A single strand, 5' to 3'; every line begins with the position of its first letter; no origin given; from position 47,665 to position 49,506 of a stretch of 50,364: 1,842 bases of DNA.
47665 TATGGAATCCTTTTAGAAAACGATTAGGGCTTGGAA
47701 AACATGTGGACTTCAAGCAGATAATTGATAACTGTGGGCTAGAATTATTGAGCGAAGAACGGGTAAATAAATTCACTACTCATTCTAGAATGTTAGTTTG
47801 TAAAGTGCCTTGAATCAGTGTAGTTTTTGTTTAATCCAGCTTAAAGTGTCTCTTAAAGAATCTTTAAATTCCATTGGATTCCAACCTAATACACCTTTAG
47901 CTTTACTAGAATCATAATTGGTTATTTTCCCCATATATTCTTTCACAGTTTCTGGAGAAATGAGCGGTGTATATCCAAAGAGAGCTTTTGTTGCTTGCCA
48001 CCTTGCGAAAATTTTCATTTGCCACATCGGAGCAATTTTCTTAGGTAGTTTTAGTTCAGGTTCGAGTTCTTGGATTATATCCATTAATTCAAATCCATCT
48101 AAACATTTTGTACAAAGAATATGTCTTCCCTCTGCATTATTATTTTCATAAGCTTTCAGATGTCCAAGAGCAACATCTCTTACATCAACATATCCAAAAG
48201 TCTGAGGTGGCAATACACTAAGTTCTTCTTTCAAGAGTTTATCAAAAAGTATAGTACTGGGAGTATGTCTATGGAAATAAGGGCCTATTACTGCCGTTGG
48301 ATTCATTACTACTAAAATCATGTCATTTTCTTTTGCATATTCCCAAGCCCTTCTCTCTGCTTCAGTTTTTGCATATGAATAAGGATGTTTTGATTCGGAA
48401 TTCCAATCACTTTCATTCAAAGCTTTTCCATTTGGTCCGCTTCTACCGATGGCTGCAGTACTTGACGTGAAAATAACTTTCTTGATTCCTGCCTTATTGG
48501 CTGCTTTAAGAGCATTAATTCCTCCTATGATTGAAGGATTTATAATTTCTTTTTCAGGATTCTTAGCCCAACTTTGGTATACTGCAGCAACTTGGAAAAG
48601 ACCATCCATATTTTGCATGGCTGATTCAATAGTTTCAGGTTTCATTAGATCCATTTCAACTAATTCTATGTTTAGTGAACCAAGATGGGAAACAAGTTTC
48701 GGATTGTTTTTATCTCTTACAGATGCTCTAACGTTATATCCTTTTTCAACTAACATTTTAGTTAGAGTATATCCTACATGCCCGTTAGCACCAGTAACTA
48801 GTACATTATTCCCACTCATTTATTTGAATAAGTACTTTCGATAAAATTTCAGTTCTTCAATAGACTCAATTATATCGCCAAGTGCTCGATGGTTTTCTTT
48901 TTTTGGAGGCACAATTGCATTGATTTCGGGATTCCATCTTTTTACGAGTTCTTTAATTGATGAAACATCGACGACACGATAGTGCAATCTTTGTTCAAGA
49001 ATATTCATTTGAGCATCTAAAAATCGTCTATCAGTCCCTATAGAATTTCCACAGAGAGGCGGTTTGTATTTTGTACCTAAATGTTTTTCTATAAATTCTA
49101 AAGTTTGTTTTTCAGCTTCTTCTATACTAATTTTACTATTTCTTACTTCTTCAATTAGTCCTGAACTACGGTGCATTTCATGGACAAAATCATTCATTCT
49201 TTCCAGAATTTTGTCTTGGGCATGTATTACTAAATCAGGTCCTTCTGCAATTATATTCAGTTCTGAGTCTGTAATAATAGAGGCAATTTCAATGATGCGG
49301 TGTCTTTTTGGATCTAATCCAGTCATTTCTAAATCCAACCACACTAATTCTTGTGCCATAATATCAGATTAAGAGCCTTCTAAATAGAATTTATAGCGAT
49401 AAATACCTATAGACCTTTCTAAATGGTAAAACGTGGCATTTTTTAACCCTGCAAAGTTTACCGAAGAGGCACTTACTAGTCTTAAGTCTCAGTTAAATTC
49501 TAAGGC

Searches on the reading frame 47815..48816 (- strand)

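Call 13: search_protein_families(library=pfam, proteins=[window:47815-48816:-], max_evalue=0.001)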
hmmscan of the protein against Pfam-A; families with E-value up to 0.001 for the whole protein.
window:47815-48816:- (333 aa): 9 families
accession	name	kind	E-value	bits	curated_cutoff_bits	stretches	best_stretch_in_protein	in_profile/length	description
PF01370.27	Epimerase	-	2.9e-30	105.9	20.9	1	5-232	1-236/240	NAD dependent epimerase/dehydratase family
PF01073.25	3Beta_HSD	-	5e-20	72.1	22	1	6-220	1-226/280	3-beta hydroxysteroid dehydrogenase/isomerase family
PF13460.12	NAD_binding_10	-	4.1e-17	63.1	27.2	1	9-155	1-129/184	NAD(P)H-binding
PF05368.20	NmrA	-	4.7e-15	56.4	27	1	4-126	4-114/298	NmrA-like family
PF16363.11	GDP_Man_Dehyd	-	9.3e-15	55.3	27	1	6-183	1-190/332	GDP-mannose 4,6 dehydratase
PF07993.18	NAD_binding_4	-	1.9e-07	31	20.1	1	58-182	77-210/258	Male sterility protein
PF00106.31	adh_short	-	6.9e-06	26.1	26.6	1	4-70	2-71/195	short chain dehydrogenase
PF02719.21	Polysacc_synt_2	-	3.7e-05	23.5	20.2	1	5-123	1-132/293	Polysaccharide biosynthesis protein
PF04321.23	RmlD_sub_bind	-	0.00019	21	27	1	4-83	2-64/287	RmlD substrate binding domain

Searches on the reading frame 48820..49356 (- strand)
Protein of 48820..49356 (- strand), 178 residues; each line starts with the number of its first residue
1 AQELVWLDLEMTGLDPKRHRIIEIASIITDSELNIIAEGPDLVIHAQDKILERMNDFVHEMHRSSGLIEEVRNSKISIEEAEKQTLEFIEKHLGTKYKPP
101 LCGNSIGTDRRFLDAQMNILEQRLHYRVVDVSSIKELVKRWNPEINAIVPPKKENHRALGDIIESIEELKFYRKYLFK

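Call 13: search_protein_families(library=pfam, proteins=[window:48820-49356:-], max_evalue=0.001)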
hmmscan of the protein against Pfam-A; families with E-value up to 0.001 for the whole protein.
window:48820-49356:- (178 aa): 2 families
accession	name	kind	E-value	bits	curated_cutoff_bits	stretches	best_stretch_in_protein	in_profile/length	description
PF00929.31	RNase_T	-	7.6e-33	114.8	24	1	5-168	1-163/164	Exonuclease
PF16473.11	Rv2179c-like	-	1.9e-05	24.8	27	1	69-165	70-169/177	3'-5' exoribonuclease Rv2179c-like domain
